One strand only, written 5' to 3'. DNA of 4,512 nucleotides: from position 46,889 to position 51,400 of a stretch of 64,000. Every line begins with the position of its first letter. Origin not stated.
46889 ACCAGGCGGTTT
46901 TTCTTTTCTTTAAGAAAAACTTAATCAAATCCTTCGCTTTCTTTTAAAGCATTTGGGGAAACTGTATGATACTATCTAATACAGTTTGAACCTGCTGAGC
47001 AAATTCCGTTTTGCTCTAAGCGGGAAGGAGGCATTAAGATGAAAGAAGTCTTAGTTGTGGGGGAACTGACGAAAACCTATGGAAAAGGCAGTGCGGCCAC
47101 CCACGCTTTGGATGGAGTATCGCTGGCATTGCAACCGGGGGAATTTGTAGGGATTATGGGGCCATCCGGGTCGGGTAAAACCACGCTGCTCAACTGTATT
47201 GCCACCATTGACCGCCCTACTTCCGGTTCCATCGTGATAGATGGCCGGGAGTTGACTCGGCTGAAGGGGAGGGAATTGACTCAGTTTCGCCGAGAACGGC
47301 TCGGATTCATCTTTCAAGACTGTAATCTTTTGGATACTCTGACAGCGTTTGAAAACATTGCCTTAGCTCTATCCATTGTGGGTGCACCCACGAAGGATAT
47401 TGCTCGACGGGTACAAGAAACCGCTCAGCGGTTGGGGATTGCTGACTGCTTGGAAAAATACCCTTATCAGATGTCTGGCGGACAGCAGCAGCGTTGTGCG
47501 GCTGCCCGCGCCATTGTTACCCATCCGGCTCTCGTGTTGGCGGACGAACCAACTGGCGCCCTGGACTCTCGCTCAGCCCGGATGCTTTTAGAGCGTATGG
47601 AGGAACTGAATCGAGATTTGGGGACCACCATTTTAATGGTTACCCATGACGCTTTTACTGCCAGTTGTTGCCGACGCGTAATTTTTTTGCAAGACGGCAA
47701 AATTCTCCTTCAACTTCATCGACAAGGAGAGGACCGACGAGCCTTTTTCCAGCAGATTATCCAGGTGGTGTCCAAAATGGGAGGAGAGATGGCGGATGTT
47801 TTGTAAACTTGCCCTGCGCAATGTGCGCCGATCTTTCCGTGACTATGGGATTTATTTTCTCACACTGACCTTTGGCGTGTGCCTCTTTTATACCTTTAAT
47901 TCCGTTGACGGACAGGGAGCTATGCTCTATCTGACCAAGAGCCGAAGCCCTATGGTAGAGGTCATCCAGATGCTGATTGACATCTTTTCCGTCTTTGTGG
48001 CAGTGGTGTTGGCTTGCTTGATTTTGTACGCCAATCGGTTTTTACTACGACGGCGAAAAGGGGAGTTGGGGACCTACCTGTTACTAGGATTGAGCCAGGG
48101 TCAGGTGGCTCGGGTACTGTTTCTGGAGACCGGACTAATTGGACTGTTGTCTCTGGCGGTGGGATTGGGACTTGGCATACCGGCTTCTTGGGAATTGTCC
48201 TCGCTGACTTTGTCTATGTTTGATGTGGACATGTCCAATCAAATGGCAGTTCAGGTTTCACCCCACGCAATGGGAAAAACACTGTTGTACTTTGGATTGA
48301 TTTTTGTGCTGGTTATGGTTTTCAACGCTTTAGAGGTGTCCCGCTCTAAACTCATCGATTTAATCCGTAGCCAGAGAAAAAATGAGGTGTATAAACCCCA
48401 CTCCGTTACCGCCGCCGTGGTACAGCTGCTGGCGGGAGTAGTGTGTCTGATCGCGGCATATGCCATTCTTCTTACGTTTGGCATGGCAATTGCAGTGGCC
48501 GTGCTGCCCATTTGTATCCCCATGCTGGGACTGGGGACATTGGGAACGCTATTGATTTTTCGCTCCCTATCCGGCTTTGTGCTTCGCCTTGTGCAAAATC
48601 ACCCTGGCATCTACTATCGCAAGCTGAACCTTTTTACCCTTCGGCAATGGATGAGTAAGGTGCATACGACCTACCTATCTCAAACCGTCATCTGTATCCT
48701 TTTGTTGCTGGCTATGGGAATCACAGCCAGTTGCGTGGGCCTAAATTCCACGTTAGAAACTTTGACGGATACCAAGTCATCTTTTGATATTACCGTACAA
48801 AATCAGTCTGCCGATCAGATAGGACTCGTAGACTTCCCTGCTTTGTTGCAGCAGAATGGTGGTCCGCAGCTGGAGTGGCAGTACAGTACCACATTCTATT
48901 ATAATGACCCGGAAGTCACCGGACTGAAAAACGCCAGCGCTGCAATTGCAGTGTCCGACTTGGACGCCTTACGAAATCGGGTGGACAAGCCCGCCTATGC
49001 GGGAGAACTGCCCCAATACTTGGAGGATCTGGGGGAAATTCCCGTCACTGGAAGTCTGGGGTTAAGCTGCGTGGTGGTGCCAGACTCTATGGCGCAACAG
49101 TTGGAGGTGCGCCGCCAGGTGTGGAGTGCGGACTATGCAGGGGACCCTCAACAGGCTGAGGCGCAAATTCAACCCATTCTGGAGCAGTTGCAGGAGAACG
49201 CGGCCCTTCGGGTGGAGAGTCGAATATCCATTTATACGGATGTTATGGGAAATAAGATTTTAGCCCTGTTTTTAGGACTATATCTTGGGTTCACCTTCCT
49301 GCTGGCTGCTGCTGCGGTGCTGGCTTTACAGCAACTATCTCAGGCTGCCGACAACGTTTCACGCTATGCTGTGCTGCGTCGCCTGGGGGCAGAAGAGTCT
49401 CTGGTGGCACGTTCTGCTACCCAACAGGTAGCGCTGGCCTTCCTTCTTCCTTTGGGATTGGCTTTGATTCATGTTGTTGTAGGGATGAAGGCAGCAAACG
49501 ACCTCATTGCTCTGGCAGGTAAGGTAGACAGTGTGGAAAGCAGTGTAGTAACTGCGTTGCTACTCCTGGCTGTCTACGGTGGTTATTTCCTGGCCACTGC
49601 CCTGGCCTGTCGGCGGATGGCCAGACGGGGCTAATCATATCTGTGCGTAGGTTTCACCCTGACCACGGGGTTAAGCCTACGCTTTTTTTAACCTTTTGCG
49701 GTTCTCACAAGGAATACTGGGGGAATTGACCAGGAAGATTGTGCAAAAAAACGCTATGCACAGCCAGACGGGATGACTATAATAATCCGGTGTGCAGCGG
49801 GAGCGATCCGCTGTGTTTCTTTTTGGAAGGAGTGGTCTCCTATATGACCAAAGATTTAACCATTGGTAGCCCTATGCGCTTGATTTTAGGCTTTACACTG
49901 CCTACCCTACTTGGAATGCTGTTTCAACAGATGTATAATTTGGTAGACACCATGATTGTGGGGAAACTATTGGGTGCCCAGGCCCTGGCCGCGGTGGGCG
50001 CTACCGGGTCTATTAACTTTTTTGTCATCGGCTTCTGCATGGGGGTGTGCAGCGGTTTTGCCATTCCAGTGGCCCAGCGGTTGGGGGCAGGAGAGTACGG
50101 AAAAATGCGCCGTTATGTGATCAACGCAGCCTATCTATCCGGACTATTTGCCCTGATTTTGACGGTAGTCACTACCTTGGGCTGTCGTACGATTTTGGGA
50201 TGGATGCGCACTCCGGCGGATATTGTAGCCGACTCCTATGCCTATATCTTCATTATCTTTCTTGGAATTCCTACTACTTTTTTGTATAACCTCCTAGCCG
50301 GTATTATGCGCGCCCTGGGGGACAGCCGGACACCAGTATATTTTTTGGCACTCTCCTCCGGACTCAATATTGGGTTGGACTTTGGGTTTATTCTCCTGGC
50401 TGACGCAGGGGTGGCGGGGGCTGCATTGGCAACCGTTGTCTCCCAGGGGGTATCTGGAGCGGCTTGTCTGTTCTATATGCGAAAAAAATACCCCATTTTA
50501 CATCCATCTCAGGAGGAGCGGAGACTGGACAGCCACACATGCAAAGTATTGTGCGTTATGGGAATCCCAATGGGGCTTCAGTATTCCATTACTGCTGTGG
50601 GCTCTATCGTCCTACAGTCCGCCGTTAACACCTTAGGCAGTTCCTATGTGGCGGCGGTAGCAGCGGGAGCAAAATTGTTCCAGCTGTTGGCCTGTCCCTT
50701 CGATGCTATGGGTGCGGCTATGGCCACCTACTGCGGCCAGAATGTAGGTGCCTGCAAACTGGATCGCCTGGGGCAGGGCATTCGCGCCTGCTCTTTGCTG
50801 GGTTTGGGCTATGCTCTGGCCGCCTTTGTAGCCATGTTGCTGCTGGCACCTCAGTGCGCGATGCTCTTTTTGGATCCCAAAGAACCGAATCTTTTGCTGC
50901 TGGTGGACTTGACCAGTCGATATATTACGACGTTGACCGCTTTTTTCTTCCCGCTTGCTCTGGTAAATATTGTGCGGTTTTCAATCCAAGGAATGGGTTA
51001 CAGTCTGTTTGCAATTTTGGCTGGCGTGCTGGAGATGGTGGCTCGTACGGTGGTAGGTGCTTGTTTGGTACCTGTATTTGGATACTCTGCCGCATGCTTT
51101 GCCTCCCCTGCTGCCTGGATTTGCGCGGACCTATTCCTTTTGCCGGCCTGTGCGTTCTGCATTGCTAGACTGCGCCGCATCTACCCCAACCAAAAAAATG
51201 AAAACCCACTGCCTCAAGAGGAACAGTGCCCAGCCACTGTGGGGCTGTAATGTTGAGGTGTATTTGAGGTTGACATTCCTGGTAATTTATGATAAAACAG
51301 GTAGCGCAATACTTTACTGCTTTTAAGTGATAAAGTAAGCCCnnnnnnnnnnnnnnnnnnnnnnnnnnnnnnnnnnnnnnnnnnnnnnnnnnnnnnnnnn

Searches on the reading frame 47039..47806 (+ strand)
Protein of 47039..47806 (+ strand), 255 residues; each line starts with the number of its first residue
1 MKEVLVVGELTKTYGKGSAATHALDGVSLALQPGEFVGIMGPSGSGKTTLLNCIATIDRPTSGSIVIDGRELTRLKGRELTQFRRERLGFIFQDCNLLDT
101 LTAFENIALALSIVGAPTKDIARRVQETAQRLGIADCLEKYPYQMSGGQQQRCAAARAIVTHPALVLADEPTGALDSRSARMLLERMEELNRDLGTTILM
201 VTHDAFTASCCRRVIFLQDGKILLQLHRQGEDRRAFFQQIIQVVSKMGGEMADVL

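Call 10: search_protein_families(library=pfam, proteins=[window:47039-47806:+], max_evalue=0.001)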
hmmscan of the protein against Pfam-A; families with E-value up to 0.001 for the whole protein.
window:47039-47806:+ (255 aa): 6 families
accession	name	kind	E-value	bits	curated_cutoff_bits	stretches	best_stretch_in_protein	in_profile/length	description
PF00005.33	ABC_tran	-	6.1e-36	124.5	25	1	24-172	1-136/137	ABC transporter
PF13304.12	AAA_21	-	4.3e-08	34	27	0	37-74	2-52/304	AAA domain, putative AbiEii toxin, Type IV TA system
PF13191.12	AAA_16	-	0.0005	21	32.6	0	33-70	24-59/167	AAA ATPase domain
PF02463.25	SMC_N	-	0.00053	19.9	40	0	35-54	25-44/220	RecF/RecN/SMC N terminal domain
PF13555.12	AAA_29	-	0.00079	19.6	27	0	24-57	12-45/61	P-loop containing region of AAA domain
PF13604.12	AAA_30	-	0.00095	19.4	27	0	34-57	18-41/191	AAA domain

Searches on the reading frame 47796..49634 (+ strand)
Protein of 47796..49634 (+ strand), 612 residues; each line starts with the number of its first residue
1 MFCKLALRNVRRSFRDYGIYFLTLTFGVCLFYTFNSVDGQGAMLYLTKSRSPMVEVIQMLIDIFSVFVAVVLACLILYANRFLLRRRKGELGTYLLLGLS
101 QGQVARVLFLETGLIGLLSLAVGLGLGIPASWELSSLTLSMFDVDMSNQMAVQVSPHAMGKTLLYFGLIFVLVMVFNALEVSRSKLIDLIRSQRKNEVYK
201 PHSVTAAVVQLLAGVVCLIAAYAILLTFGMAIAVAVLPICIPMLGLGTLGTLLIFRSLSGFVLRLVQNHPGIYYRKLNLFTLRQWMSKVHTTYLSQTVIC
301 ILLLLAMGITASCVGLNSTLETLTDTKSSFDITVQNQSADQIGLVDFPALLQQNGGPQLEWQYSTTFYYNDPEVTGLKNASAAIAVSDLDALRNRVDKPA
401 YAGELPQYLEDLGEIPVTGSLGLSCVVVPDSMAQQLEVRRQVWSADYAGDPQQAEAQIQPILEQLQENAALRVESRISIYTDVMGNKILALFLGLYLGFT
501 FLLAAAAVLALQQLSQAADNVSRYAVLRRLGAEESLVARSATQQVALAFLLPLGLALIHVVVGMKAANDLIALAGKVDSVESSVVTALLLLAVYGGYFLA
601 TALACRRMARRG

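Call 10: search_protein_families(library=pfam, proteins=[window:47796-49634:+], max_evalue=0.001)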
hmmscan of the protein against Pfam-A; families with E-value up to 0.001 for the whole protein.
window:47796-49634:+ (612 aa): 1 family
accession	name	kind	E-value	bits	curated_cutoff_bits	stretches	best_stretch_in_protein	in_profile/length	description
PF02687.27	FtsX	-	2.6e-13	50.5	25.5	1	63-182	2-116/120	FtsX-like permease C-terminal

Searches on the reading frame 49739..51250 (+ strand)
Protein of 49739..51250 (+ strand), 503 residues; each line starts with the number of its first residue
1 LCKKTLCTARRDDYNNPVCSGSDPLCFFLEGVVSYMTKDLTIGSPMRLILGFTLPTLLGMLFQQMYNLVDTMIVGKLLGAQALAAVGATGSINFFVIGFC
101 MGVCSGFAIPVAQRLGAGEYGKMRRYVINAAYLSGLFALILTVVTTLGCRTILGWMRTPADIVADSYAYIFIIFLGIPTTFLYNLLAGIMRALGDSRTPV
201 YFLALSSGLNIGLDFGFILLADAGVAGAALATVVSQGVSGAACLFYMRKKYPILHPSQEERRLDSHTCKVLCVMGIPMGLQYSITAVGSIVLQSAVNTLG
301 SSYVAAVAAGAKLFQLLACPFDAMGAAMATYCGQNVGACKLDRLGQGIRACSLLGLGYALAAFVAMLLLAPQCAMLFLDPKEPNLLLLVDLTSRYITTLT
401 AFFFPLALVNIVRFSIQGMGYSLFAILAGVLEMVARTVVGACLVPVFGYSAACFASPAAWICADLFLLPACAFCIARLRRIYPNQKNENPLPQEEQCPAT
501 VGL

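Call 82: search_protein_families(library=pfam, proteins=[window:49739-51250:+], max_evalue=0.00001)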
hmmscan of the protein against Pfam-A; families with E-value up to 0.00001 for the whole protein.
window:49739-51250:+ (503 aa): 1 family
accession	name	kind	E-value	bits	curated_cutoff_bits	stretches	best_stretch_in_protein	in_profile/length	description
PF01554.23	MatE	-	1.9e-49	167.9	24.9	2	55-214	1-159/161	MatE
